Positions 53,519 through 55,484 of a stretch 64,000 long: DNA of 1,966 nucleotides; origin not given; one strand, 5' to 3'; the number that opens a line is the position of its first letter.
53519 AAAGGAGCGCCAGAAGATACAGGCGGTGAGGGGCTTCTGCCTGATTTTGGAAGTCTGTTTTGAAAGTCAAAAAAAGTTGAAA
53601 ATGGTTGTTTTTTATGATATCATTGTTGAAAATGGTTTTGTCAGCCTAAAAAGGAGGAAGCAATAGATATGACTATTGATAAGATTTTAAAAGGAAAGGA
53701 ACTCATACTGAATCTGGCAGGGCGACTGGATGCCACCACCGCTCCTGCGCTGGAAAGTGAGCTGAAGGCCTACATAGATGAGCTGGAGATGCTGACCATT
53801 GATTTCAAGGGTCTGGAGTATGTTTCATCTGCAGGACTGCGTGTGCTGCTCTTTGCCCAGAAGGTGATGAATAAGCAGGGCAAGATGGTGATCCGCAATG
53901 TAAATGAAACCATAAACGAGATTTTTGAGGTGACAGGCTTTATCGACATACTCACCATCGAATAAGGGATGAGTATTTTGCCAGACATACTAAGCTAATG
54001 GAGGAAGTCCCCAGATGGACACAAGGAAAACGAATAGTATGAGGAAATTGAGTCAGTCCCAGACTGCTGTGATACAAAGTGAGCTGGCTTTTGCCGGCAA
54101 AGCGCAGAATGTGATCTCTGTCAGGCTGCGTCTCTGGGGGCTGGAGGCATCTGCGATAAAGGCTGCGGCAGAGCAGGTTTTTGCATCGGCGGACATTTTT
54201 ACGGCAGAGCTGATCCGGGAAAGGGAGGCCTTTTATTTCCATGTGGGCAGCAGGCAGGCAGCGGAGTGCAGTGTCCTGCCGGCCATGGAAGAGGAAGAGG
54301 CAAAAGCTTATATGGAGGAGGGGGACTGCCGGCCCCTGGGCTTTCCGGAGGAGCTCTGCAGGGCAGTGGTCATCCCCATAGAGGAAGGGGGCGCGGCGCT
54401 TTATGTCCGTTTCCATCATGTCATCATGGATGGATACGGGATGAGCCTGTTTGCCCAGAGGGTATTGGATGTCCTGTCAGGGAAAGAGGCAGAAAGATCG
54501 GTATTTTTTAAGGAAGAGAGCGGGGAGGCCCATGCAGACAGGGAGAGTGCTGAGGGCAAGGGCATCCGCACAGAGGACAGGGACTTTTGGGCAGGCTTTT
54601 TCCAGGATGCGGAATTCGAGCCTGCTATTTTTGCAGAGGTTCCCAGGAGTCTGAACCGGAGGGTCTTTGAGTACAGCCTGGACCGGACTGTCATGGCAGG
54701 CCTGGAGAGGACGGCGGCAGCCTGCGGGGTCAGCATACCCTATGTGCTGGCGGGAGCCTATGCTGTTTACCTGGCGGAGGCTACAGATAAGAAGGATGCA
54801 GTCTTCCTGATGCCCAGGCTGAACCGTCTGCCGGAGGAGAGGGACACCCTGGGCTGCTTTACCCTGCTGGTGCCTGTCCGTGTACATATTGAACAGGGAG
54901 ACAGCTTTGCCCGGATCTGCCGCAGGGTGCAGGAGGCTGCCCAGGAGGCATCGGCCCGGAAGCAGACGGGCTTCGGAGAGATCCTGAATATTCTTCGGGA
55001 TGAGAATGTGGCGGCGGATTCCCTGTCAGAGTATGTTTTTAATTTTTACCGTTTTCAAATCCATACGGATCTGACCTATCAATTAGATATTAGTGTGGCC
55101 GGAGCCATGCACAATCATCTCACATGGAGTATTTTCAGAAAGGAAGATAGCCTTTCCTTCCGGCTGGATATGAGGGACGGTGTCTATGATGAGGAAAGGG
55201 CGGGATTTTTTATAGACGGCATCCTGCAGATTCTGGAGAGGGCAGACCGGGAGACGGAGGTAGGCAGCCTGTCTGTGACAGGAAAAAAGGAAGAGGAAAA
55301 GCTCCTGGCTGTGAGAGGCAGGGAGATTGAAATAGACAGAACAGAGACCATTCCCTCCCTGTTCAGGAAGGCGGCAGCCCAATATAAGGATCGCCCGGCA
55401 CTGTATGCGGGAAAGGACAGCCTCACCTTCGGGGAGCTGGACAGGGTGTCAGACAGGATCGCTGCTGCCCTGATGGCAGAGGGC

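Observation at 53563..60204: NRPS embedded inside a sigma-less partner-switching operon (STAS - NRPS - PP2C - anti-sigma-type kinase)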

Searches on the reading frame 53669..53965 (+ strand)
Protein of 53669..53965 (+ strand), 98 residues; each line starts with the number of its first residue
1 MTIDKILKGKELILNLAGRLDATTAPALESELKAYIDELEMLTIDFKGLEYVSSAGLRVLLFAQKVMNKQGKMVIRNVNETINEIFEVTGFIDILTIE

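Call 4: search_protein_families(library=pfam, proteins=[window:53669-53965:+], max_evalue=0.01)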
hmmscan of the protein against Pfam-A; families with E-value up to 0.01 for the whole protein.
window:53669-53965:+ (98 aa): 2 families
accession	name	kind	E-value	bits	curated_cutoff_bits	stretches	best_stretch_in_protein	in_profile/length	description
PF01740.26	STAS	-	6.8e-16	58.4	22.6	1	11-97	10-99/106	STAS domain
PF13466.11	STAS_2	-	3.3e-13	50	29.2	1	14-91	1-79/80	STAS domain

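Call 40: search_protein_families(library=ncbifam, proteins=[window:53669-53965:+], max_evalue=0.001)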
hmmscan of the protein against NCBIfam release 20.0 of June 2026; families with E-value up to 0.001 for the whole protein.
window:53669-53965:+ (98 aa): 3 families
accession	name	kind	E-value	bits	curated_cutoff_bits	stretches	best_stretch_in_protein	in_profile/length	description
TIGR00377.1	ant_ant_sig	superfamily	7.5e-20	70.8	53.45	1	3-97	5-102/108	anti-sigma factor antagonist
TIGR02886.1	spore_II_AA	equivalog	2.5e-13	49.9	114.75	1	7-97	5-98/106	anti-sigma F factor antagonist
NF033618.0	mlaB_1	equivalog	2.3e-05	24.7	90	1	11-85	9-82/94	lipid asymmetry maintenance protein MlaB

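Call 42: search_solved_structures(query=window:53669-53965:+, max_evalue=0.01, show_alignments=3)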
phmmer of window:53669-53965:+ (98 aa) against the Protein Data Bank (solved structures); distinct sequences matched with E-value up to 0.01: 9.
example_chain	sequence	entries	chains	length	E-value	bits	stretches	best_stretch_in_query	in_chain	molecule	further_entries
4hyl_A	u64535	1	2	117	3.4e-11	46.5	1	13-96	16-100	Stage II sporulation protein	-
6m36_B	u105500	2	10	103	6.2e-10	42.4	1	10-97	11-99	Anti-sigma-B factor antagonist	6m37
1th8_B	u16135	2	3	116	1.6e-06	31.5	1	2-98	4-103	Anti-sigma F factor antagonist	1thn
1auz_A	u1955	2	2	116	1.8e-06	31.3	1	3-97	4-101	SPOIIAA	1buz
1tid_B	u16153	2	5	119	4.7e-06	30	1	2-98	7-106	Anti-sigma F factor antagonist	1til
4qtp_A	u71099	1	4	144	2.4e-05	27.8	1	13-70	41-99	Anti-sigma factor antagonist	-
7ch8_K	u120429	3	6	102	8.9e-05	26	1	9-97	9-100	STAS domain-containing protein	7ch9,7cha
1sbo_A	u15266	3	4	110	0.00018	25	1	4-94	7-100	Putative anti-sigma factor antagonist TM1442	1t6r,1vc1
8ih8_A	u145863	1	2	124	0.00077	23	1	12-68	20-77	Anti-sigma-F factor antagonist RsfB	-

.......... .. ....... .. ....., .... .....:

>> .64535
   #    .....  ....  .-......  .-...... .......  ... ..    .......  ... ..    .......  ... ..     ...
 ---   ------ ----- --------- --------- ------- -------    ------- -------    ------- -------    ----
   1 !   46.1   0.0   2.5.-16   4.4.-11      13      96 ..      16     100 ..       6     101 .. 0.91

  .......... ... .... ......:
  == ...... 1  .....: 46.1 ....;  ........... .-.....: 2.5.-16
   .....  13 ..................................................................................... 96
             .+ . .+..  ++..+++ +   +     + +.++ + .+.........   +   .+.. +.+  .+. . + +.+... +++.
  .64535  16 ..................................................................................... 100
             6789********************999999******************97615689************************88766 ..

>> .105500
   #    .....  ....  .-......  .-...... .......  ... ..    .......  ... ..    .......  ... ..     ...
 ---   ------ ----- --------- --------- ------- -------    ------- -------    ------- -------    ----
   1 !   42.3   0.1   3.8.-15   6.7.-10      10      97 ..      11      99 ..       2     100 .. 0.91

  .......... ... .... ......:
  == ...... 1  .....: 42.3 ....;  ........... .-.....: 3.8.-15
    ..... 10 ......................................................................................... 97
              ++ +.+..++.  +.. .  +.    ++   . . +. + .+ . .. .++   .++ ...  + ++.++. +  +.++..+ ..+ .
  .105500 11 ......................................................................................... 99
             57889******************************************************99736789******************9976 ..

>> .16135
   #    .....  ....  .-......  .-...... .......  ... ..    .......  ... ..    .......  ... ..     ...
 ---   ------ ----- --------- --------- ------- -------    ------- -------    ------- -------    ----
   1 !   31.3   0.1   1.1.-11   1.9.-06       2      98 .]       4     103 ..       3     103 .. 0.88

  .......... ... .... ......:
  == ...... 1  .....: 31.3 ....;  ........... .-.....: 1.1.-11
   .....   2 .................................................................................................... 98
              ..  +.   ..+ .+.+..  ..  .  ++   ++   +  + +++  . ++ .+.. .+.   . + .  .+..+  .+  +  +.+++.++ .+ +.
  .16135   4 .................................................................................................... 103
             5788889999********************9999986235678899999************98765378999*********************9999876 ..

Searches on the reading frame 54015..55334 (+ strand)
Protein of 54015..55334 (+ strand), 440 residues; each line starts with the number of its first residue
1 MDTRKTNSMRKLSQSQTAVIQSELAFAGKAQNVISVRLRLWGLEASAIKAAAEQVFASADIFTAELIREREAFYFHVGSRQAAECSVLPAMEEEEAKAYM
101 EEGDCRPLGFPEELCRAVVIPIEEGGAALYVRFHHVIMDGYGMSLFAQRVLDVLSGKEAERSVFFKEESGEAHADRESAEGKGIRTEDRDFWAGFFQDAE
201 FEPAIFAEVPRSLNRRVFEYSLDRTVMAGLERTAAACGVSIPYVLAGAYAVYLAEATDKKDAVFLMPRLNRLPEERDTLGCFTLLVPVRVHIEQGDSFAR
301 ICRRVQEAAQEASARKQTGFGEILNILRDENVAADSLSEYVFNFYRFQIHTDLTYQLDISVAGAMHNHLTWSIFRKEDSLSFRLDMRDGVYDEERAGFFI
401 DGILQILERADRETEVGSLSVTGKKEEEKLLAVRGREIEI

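Call 96: search_solved_structures(query=window:54015-55334:+, max_evalue=0.00001)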
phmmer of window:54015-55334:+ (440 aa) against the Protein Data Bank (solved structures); distinct sequences matched with E-value up to 0.00001: 9.
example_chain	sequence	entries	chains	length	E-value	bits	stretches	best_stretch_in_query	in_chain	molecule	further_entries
4jn3_A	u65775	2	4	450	2.1e-13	53.4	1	93-313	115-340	CDA peptide synthetase I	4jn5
5du9_A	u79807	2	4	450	2.1e-13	53.3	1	93-313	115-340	CDA peptide synthetase I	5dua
9rde_A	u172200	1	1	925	8.5e-10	41.5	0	89-326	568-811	Bacitracin synthase 3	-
7c1h_A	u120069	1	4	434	1.4e-09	40.8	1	10-313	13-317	Non-ribosomal peptide synthetase modules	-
7c1k_A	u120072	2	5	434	1.4e-09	40.8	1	10-313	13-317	Non-ribosomal peptide synthetase modules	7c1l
1l5a_A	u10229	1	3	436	1.5e-08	37.4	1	30-272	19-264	amide synthase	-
7c1p_A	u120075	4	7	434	4.6e-08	35.8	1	10-313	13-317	Non-ribosomal peptide synthetase modules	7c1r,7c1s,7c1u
4tx2_B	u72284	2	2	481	2.9e-07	33.1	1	34-327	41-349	Non-ribosomal peptide synthetase | Peptide synthetase, module 7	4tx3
6n8e_A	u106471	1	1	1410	8.7e-07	31.6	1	129-296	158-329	holo-ObiF1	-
